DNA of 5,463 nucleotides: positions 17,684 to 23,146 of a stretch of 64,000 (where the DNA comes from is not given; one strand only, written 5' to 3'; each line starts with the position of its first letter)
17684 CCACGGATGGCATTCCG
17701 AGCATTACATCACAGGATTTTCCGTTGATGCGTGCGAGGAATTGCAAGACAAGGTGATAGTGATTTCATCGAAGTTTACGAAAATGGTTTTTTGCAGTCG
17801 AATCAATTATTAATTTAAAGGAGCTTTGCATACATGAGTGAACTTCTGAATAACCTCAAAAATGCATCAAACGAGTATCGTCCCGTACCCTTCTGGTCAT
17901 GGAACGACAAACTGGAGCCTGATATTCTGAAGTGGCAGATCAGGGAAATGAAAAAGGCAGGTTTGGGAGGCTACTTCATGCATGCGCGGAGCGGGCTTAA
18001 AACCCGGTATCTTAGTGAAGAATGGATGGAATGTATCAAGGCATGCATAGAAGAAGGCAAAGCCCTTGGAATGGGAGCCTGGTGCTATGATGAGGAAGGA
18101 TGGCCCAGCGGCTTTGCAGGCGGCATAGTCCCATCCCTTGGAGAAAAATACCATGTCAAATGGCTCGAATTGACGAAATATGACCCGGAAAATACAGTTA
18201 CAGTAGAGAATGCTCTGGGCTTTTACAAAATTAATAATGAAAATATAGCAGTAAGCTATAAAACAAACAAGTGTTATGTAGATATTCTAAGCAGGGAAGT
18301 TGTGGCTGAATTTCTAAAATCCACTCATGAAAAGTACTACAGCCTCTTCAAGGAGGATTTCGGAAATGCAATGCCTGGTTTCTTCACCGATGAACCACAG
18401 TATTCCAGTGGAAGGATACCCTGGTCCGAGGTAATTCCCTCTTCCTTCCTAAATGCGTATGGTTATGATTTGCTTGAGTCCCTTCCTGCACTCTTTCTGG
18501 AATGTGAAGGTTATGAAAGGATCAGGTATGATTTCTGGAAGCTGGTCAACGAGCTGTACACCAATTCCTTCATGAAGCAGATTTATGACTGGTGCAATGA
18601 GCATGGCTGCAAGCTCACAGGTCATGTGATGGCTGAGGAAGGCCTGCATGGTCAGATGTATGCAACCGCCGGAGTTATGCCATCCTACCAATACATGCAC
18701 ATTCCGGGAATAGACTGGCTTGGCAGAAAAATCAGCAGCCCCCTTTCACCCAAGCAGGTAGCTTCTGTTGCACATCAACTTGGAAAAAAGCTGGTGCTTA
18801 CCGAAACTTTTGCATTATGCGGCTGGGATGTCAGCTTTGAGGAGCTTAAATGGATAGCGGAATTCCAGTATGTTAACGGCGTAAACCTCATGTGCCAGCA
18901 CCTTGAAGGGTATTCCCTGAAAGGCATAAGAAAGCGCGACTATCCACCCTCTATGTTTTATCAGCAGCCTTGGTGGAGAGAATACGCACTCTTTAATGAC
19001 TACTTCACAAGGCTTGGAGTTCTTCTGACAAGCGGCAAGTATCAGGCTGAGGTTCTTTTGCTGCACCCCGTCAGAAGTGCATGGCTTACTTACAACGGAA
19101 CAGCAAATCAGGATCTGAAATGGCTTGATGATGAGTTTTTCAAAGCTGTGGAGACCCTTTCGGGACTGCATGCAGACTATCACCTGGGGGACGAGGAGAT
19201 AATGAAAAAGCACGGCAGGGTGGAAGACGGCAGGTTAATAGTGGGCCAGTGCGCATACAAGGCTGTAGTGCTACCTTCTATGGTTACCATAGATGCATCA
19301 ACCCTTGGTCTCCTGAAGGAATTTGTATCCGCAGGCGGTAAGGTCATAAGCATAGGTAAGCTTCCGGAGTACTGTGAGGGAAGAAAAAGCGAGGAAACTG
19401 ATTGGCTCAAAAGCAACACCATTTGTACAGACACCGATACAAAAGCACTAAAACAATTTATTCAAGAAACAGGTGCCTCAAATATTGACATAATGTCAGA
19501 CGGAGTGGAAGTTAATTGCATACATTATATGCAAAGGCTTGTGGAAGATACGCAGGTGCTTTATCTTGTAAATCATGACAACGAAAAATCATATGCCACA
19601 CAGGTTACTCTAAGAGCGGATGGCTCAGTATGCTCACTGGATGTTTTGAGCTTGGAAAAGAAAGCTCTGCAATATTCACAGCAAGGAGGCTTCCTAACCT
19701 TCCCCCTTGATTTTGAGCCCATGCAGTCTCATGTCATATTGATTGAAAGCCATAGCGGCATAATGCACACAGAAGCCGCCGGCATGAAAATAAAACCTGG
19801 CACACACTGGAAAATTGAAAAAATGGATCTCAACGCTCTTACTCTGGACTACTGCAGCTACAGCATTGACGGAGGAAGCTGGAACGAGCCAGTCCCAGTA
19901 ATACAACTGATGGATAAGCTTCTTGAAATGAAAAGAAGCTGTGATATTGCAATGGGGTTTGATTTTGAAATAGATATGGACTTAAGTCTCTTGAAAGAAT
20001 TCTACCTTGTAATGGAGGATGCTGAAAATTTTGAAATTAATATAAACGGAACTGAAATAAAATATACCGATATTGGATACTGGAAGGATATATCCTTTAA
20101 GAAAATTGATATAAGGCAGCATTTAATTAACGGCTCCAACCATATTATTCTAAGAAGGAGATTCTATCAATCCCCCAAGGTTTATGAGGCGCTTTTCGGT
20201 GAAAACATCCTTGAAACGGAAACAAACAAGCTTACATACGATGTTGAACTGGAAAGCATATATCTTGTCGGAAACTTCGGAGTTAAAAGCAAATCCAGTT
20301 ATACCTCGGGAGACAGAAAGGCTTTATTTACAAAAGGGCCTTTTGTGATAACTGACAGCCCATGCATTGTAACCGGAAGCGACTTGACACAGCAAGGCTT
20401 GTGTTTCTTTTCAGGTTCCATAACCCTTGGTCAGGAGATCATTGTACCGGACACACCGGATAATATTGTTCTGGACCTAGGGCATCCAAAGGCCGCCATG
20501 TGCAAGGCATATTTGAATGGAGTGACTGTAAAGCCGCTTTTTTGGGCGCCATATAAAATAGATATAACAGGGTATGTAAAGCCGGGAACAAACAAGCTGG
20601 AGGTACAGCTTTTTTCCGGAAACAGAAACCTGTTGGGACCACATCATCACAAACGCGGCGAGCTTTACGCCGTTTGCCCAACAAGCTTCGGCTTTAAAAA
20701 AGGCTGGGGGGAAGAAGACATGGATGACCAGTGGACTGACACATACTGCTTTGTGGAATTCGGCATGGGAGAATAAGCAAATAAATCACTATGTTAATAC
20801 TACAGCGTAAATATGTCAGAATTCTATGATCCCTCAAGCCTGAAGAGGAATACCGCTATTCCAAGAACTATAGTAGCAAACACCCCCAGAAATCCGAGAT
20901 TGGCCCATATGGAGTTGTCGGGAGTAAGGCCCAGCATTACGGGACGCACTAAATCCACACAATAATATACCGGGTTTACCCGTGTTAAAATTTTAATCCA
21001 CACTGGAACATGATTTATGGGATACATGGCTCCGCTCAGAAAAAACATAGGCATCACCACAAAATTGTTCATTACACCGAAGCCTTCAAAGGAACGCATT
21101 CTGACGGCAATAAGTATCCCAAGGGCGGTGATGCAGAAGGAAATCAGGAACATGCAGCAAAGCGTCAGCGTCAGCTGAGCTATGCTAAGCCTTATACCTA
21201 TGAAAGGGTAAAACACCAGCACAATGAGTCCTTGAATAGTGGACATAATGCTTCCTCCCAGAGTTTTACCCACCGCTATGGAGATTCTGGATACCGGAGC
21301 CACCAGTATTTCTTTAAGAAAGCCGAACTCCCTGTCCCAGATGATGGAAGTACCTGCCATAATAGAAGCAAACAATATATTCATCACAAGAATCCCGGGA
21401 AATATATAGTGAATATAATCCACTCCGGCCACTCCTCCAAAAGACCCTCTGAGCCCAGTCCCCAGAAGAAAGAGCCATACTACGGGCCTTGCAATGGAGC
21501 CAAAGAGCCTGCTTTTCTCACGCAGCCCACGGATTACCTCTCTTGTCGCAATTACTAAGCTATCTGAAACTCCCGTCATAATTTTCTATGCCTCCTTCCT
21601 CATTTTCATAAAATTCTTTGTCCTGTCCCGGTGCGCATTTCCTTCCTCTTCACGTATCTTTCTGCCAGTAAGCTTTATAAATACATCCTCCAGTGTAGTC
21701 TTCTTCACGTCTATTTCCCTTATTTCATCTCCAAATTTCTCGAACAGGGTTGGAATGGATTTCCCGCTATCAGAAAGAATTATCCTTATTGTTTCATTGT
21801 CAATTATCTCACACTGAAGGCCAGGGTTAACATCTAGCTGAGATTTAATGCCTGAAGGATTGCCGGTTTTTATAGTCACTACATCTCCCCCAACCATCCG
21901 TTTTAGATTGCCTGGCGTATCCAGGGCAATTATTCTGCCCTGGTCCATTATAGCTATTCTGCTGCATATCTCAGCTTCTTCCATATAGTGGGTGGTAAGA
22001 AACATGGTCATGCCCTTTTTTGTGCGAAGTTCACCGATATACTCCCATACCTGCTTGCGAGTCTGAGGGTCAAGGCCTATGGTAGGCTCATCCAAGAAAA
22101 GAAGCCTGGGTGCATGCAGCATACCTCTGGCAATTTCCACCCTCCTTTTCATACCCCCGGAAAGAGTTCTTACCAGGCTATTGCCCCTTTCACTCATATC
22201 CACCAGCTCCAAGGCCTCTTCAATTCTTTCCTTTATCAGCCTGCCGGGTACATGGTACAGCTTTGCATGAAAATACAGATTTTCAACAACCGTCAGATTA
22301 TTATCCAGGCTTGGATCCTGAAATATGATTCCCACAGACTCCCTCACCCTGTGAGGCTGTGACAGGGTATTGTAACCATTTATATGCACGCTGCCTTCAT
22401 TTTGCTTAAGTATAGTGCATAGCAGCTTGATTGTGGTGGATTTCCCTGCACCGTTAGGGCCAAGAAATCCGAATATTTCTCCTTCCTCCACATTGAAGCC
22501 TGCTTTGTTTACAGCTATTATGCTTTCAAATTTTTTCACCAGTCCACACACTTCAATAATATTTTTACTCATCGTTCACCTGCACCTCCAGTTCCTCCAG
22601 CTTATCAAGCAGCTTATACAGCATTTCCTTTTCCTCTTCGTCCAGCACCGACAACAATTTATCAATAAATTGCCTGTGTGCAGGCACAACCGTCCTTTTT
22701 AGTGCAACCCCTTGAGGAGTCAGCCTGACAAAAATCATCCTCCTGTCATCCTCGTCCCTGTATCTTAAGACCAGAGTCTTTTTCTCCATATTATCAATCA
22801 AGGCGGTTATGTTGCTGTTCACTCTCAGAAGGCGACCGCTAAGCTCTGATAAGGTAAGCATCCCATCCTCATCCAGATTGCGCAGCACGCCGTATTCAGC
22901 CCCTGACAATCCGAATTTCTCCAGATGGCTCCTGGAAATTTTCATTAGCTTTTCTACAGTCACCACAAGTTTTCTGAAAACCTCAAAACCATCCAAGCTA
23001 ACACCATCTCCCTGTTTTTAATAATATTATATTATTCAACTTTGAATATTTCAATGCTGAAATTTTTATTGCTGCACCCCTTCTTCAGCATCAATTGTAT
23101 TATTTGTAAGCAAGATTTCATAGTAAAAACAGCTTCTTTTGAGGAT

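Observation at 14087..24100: Split three-component corrinoid methyltransferase (O-demethylase-like) set with a PocR sensor, interleaved with a large glycoside hydrolase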

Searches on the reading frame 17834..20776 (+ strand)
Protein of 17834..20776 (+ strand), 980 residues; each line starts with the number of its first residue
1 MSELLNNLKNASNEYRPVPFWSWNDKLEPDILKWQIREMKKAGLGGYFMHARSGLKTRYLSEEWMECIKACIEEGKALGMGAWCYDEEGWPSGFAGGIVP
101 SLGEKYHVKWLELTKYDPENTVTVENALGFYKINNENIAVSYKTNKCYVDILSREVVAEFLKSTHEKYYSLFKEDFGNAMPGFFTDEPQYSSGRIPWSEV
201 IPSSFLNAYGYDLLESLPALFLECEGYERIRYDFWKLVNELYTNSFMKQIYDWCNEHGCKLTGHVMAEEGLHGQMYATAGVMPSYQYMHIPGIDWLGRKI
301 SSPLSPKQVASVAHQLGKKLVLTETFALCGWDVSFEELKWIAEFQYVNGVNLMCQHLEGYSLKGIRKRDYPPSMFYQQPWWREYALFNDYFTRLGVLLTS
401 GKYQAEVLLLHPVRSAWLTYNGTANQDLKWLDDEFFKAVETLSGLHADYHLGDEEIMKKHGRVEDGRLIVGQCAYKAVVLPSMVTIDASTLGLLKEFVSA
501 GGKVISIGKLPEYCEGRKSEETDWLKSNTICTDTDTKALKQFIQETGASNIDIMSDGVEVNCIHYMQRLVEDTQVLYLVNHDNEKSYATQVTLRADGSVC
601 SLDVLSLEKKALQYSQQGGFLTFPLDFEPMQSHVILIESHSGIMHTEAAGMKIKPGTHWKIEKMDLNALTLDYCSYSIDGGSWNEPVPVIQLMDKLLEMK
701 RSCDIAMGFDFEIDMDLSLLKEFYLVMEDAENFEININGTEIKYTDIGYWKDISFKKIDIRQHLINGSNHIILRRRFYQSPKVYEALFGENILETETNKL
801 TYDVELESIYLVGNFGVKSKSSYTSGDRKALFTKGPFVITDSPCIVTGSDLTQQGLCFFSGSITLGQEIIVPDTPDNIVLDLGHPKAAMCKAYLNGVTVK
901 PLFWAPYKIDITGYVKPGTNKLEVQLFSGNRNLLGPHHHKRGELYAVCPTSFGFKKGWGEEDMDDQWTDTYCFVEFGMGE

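Call 3: search_protein_families(library=pfam, proteins=[window:17834-20776:+])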
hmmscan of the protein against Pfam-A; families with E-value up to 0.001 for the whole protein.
window:17834-20776:+ (980 aa): 1 family
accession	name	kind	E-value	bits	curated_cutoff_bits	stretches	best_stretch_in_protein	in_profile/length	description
PF17132.9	Glyco_hydro_106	-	2.9e-24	86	29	1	134-598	253-724/743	alpha-L-rhamnosidase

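Call 4: search_protein_families(library=ncbifam, proteins=[window:17834-20776:+])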
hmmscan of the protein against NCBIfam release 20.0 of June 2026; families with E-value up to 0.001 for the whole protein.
window:17834-20776:+ (980 aa): 2 families
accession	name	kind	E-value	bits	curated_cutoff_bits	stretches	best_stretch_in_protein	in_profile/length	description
NF049897.1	AlphaRhamBT4145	equivalog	3.6e-34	117.9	1300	1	150-632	200-710/897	alpha-L-rhamnosidase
NF045579.1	rhamnoside_JR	domain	3.2e-10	40.2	50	1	850-928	29-110/123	glycosylhydrolase-like jelly roll fold domain-containing protein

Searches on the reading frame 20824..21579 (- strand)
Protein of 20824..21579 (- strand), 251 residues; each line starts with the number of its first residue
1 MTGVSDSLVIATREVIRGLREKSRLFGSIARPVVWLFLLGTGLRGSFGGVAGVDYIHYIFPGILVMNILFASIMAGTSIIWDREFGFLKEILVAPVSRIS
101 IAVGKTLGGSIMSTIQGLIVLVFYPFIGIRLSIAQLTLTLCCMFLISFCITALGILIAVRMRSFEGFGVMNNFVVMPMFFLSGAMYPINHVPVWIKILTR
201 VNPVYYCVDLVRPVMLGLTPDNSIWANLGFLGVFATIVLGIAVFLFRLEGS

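Call 3: search_protein_families(library=pfam, proteins=[window:20824-21579:-])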
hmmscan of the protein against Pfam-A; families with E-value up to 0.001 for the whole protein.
window:20824-21579:- (251 aa): 3 families
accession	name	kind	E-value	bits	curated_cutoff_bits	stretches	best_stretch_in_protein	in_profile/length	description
PF01061.29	ABC2_membrane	-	1.9e-37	129.3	26.9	1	9-215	5-210/211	ABC-2 type transporter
PF12698.13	ABC2_membrane_3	-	6.1e-16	58.9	31.6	1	55-243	160-346/347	ABC-2 family transporter protein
PF12679.13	ABC2_membrane_2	-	5.1e-07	29.7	27.2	1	69-247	80-279/283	ABC-2 family transporter protein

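Call 4: search_protein_families(library=ncbifam, proteins=[window:20824-21579:-])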
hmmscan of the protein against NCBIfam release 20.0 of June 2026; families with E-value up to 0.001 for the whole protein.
window:20824-21579:- (251 aa): 9 families
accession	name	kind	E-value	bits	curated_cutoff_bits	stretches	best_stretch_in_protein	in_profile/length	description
TIGR01247.1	drrB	subfamily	1.7e-66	224.3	223.05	1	13-246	1-236/236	daunorubicin resistance ABC transporter membrane protein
TIGR03861.1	phenyl_ABC_PedC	subfamily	3.1e-35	122.1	241.35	1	10-222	7-228/253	alcohol ABC transporter, permease protein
NF011648.0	PRK15066.1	subfamily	3.2e-27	95.7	225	1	10-246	13-249/257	ABC transporter permease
TIGR01291.1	nodJ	subfamily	7.5e-20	71.5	206.65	1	23-246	24-247/253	ABC-2 type transporter, NodJ family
NF038293.1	permease_SagH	equivalog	1.2e-13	50.6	450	1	63-204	184-326/370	SagH family ABC transporter permease subunit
TIGR00025.1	Mtu_efflux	paralog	5e-12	45.9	146.9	1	50-224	32-208/238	ABC transporter efflux protein, DrrB family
TIGR01248.1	drrC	subfamily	2e-09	37.8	165.65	1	69-213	2-147/152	daunorubicin resistance protein C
NF033858.1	ABC2_perm_RbbA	equivalog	1.8e-08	32.8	1050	1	56-247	712-905/909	ribosome-associated ATPase/putative transporter RbbA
TIGR03062.1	pip_yhgE_Cterm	subfamily_domain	4.4e-07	29.7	102.2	1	96-247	57-204/208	YhgE/Pip family protein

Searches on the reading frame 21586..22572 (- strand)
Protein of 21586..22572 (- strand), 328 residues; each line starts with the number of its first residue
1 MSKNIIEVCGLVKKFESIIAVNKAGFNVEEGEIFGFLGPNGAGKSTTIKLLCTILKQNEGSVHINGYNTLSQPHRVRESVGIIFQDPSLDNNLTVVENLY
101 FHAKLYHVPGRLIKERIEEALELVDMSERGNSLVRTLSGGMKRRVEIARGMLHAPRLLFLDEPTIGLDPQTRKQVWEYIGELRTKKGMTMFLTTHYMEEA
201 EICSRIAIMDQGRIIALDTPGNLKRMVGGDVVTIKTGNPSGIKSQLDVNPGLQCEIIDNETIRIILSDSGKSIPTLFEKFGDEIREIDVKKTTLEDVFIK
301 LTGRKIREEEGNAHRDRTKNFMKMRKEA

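Call 3: search_protein_families(library=pfam, proteins=[window:21586-22572:-])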
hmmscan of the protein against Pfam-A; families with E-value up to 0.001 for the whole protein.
window:21586-22572:- (328 aa): 4 families
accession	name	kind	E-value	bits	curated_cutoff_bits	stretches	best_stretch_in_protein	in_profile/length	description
PF00005.33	ABC_tran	-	6.1e-34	118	25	1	22-164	2-136/137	ABC transporter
PF13304.12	AAA_21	-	6.1e-08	33.5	27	0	113-195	220-298/304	AAA domain, putative AbiEii toxin, Type IV TA system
PF13732.12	DrrA1-3_C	-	4.8e-06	27.6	27.4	1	221-301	4-80/81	ATP-binding protein DrrA1-3-like, C-terminal domain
PF13175.12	AAA_15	-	0.0009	19.4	32.1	0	36-58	28-50/374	AAA ATPase domain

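Call 4: search_protein_families(library=ncbifam, proteins=[window:21586-22572:-])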
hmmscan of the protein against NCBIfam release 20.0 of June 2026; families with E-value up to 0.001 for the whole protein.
window:21586-22572:- (328 aa): 187 families (the best 25 are shown)
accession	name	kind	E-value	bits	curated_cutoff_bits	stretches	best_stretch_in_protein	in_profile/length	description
TIGR01188.1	drrA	subfamily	3.3e-96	322.1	312.45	1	13-303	1-302/302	daunorubicin resistance ABC transporter, ATP-binding protein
NF033858.1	ABC2_perm_RbbA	equivalog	1.8e-68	231.4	1050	1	4-226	265-487/909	ribosome-associated ATPase/putative transporter RbbA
NF010060.0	PRK13537.1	equivalog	3.9e-64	216.5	521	1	1-307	11-313/314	nodulation factor ABC transporter ATP-binding protein NodI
TIGR03864.1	PQQ_ABC_ATP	hypoth_equivalog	7.7e-64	215.4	302.25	1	6-231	2-227/236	ABC transporter, ATP-binding subunit, PQQ-dependent alcohol dehydrogenase system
NF010059.0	PRK13536.1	equivalog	2.7e-60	203.9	549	1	2-307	40-341/342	nodulation factor ABC transporter ATP-binding protein NodI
TIGR01288.1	nodI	equivalog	1.6e-56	191.6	424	1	4-307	3-302/303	nodulation factor ABC transporter ATP-binding protein NodI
TIGR03522.1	GldA_ABC_ATP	equivalog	2.4e-54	184.8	402.6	1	6-302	3-301/301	gliding motility-associated ABC transporter ATP-binding subunit GldA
TIGR04520.1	ECF_ATPase_1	equivalog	1.8e-47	162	315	1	17-223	14-223/269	energy-coupling factor transporter ATPase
TIGR03265.1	PhnT2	equivalog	5.6e-43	147.5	457.7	1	4-223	3-222/353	putative 2-aminoethylphosphonate ABC transporter ATP-binding protein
NF006987.0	PRK09452.1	equivalog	6e-43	147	482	1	2-222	14-234/378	spermidine/putrescine ABC transporter ATP-binding protein PotA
TIGR00968.1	3a0106s01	subfamily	1.1e-42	146.2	342.75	1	6-226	1-221/237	sulfate ABC transporter ATP-binding protein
TIGR04521.1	ECF_ATPase_2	equivalog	1.9e-42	145.3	330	1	19-222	19-231/279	energy-coupling factor transporter ATPase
TIGR03740.1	galliderm_ABC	subfamily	5.1e-42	144.1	309.75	1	8-215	3-203/223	lantibiotic protection ABC transporter ATP-binding subunit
TIGR01186.1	proV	subfamily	1.7e-41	142.6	326.6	1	17-225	5-219/363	betaine/proline/choline family ABC transporter ATP-binding protein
TIGR04406.1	LPS_export_lptB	equivalog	4.8e-41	140.6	240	1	6-220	2-219/239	LPS export ABC transporter ATP-binding protein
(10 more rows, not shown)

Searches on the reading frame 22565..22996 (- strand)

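Call 3: search_protein_families(library=pfam, proteins=[window:22565-22996:-])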
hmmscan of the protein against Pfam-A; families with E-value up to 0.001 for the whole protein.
window:22565-22996:- (143 aa): 4 families
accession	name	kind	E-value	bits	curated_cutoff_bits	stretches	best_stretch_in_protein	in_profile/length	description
PF01047.28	MarR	-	9.8e-11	41.8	24.6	1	31-86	2-57/59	MarR family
PF22381.2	Staph_reg_Sar_Rot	-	5.5e-08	33.2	27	1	20-100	2-82/85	Transcriptional regulator SarA/Rot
PF13463.12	HTH_27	-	1.2e-07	32.3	22.2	1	31-96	2-68/68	Winged helix DNA-binding domain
PF12802.13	MarR_2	-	4e-07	30.5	27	1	28-86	1-60/61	MarR family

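Call 4: search_protein_families(library=ncbifam, proteins=[window:22565-22996:-])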
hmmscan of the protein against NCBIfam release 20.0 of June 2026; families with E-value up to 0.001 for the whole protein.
window:22565-22996:- (143 aa): 14 families
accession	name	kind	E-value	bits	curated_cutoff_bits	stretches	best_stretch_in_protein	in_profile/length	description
TIGR02337.1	HpaR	equivalog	1.4e-15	57.3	121.2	1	10-133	6-129/130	homoprotocatechuate degradation operon regulator HpaR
NF008122.0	PRK10870.1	equivalog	8e-14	51.7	157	1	42-137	67-166/176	transcriptional repressor MprA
NF045593.1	bilirub_TF_BilQ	equivalog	3.6e-11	42.9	125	1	19-135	17-133/135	bilirubin utilization transcriptional regulator BilQ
NF050133.1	TransRegFabT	equivalog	4.4e-11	43.2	200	1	7-135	8-132/138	fatty acid biosynthesis transcriptional regulator FabT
NF052638.1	TransRegOhrRVib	equivalog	2.3e-08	33.9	200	1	15-131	20-134/141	transcriptional regulator OhrR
NF041230.1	BagL_FevM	exception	3.8e-07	30.2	230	1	30-134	38-142/145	MarR family transcriptional regulator BagL/FevM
NF053777.1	Saro0803TransReg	equivalog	5e-07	29.5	200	1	26-133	31-138/140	Saro_0803 family transcriptional regulator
NF052438.1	TransRegRv0880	equivalog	6.3e-07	29.3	220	1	12-136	14-138/143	Rv0880 family HTH-type transcriptional regulator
TIGR01889.1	Staph_reg_Sar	paralog_domain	1.5e-06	28.4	62.6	1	9-98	2-95/109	staphylococcal accessory regulator family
NF038251.1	AdcR_fam_Zn_TF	equivalog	4.2e-06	27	175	1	43-135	46-141/143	zinc-dependent MarR family transcriptional regulator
NF008565.1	PRK11512.1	equivalog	3.6e-05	23.8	240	1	19-132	27-141/144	multiple antibiotic resistance transcriptional regulator MarR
NF047395.1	TransRegLtdR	equivalog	3.9e-05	23.4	250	1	44-135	63-156/166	transcriptional regulator LdtR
NF002926.0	PRK03573.1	equivalog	9.7e-05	22.3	120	1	66-139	66-139/144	transcriptional regulator SlyA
TIGR04472.1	reg_rSAM_mob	hypoth_equivalog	0.0001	22.3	240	1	32-102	31-101/141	radical SAM mobile pair system MarR family transcriptional regulator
